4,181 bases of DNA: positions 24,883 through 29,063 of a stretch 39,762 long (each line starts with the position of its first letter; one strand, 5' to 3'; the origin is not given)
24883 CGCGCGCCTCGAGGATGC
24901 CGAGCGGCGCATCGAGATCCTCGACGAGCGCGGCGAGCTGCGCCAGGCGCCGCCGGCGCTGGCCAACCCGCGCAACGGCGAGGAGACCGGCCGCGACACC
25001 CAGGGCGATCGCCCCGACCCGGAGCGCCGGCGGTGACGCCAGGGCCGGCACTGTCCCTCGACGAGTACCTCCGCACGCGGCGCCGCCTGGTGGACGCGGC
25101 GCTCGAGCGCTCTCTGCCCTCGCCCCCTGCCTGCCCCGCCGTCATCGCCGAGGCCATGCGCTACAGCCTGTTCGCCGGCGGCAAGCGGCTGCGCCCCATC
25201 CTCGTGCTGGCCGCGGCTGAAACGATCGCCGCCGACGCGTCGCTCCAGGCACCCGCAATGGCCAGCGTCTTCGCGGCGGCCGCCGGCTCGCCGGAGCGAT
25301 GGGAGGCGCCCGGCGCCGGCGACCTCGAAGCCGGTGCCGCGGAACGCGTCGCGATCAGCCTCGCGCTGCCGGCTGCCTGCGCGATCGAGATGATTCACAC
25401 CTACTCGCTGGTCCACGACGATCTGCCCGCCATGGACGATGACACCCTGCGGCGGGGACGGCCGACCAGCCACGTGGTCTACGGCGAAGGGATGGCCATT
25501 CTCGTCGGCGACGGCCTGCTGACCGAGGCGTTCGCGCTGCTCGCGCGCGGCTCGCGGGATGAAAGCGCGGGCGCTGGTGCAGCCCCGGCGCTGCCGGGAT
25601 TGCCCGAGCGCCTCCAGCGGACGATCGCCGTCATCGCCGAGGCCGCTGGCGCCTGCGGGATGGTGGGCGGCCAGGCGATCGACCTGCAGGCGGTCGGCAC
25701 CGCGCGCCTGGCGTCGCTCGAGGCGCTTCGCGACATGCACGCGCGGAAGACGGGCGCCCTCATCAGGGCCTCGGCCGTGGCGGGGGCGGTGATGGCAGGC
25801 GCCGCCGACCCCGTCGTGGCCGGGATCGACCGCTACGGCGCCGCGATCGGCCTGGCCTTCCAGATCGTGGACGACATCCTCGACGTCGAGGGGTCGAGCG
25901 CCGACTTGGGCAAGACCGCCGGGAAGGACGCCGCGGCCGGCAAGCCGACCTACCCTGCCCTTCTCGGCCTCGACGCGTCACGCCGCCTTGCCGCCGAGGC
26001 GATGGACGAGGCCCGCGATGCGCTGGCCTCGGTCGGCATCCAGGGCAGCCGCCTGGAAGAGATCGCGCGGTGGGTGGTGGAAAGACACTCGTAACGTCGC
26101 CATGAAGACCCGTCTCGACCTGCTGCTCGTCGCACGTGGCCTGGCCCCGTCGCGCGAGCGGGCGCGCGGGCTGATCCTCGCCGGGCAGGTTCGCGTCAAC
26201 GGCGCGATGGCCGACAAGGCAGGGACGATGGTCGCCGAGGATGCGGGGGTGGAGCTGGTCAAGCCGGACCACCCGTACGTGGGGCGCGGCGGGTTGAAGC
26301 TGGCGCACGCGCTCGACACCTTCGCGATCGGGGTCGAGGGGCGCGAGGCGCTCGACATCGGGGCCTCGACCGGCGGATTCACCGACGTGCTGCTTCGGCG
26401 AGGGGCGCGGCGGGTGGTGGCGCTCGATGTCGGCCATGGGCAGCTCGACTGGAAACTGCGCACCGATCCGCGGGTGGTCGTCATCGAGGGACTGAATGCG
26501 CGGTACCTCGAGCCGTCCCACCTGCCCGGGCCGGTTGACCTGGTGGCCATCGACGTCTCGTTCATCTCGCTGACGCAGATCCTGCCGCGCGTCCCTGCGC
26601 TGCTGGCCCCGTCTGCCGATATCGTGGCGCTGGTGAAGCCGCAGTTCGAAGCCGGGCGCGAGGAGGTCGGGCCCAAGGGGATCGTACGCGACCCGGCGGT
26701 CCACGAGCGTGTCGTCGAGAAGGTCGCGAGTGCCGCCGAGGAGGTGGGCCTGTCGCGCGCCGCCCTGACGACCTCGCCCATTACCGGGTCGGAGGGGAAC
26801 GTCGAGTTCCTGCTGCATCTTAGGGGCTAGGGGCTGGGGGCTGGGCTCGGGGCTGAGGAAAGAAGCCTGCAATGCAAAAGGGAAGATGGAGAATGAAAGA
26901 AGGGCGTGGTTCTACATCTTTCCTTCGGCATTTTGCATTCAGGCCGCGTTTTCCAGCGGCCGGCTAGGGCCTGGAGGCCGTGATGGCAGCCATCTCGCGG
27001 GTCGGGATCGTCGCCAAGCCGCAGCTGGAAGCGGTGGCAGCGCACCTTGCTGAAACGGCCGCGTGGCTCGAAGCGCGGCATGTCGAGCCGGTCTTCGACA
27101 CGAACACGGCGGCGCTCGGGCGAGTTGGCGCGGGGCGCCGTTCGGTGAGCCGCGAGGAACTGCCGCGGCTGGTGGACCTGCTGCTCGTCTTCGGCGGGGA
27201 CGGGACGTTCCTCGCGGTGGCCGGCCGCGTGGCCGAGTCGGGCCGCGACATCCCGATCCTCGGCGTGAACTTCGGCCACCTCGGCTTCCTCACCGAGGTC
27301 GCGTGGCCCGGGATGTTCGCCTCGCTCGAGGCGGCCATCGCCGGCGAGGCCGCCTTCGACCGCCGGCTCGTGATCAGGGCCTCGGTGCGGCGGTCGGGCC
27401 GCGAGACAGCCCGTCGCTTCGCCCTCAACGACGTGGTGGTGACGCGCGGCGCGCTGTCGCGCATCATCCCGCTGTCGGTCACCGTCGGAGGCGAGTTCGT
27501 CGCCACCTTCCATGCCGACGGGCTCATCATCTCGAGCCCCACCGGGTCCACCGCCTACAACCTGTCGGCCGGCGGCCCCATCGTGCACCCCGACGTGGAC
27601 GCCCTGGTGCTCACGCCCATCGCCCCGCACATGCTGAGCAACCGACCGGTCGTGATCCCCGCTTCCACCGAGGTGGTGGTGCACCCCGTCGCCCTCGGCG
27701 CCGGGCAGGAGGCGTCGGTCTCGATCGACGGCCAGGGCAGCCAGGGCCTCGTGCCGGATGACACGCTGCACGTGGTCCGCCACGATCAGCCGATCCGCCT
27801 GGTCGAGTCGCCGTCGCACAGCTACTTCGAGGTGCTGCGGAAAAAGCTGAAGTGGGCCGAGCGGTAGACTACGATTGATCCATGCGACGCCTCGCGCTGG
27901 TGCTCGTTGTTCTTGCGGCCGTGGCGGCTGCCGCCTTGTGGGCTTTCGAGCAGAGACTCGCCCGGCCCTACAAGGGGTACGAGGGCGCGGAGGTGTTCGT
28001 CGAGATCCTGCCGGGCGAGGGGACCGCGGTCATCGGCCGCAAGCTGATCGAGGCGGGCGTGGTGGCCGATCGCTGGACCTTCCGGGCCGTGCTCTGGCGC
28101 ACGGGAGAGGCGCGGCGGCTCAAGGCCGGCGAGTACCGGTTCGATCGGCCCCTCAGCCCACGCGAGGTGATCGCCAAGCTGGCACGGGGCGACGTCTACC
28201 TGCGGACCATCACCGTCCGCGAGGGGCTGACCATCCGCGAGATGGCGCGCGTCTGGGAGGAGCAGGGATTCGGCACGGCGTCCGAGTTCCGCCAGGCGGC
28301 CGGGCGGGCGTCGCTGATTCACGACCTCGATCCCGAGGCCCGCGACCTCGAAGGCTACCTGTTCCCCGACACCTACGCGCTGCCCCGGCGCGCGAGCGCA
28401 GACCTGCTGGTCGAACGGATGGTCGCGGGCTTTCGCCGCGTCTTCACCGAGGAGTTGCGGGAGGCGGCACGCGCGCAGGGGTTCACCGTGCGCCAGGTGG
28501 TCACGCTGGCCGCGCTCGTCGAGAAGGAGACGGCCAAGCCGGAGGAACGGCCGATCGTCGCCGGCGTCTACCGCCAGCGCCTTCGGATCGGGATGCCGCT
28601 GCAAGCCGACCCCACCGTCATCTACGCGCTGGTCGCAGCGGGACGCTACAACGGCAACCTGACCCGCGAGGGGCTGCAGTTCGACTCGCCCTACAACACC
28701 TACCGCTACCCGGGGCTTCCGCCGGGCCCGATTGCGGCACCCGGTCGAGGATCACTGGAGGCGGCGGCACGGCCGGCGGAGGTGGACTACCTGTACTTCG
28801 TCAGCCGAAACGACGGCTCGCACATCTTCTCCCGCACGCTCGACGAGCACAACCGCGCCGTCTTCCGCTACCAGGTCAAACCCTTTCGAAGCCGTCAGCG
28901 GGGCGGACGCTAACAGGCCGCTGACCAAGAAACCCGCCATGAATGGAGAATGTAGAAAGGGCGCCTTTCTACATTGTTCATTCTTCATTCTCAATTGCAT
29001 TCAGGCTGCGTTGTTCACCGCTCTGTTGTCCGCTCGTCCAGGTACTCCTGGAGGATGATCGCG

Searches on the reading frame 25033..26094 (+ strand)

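Call 26: search_protein_families(library=pfam, proteins=[window:25033-26094:+])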
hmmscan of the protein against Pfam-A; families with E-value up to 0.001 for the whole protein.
window:25033-26094:+ (353 aa): 1 family
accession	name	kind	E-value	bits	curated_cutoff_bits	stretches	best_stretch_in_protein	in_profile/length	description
PF00348.22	polyprenyl_synt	-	2.4e-54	184.6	27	1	37-317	3-223/251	Polyprenyl synthetase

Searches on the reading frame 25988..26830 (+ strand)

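Call 26: search_protein_families(library=pfam, proteins=[window:25988-26830:+])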
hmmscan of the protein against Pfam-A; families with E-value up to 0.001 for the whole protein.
window:25988-26830:+ (280 aa): 3 families
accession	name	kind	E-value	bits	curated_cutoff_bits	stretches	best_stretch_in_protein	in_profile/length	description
PF01728.25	FtsJ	-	9.8e-44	149.9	24.1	1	97-279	1-180/181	FtsJ-like methyltransferase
PF01479.30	S4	-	2.8e-11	43.4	22.8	1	42-84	2-44/48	S4 domain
PF22421.1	SYY_C-terminal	-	0.00055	20.2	27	0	40-84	18-62/83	Tyrosine--tRNA ligase SYY-like C-terminal domain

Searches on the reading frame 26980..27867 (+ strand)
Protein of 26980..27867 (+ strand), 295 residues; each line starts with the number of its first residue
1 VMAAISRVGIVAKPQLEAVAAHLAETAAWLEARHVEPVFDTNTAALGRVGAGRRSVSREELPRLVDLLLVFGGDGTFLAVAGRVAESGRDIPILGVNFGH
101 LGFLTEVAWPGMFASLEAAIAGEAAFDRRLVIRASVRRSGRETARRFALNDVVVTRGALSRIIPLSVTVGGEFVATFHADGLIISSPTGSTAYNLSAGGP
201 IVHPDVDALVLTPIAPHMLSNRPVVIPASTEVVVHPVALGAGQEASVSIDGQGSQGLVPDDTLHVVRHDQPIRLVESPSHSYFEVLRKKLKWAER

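Call 27: search_protein_families(library=pfam, proteins=[window:26980-27867:+])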
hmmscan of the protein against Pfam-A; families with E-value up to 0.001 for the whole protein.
window:26980-27867:+ (295 aa): 2 families
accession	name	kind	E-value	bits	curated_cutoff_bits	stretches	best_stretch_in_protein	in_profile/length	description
PF20143.4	NAD_kinase_C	-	2.4e-32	111.8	23.7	1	149-276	1-125/126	ATP-NAD kinase C-terminal domain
PF01513.26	NAD_kinase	-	1.4e-15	58.2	25.5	1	53-123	61-129/130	ATP-NAD kinase N-terminal domain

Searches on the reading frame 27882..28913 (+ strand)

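Call 27: search_protein_families(library=pfam, proteins=[window:27882-28913:+])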
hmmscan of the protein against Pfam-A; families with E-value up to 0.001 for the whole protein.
window:27882-28913:+ (343 aa): 1 family
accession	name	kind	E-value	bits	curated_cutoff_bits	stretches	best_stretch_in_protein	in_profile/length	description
PF02618.21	YceG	-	1.2e-85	287.7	32.4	1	40-327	1-273/275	YceG-like family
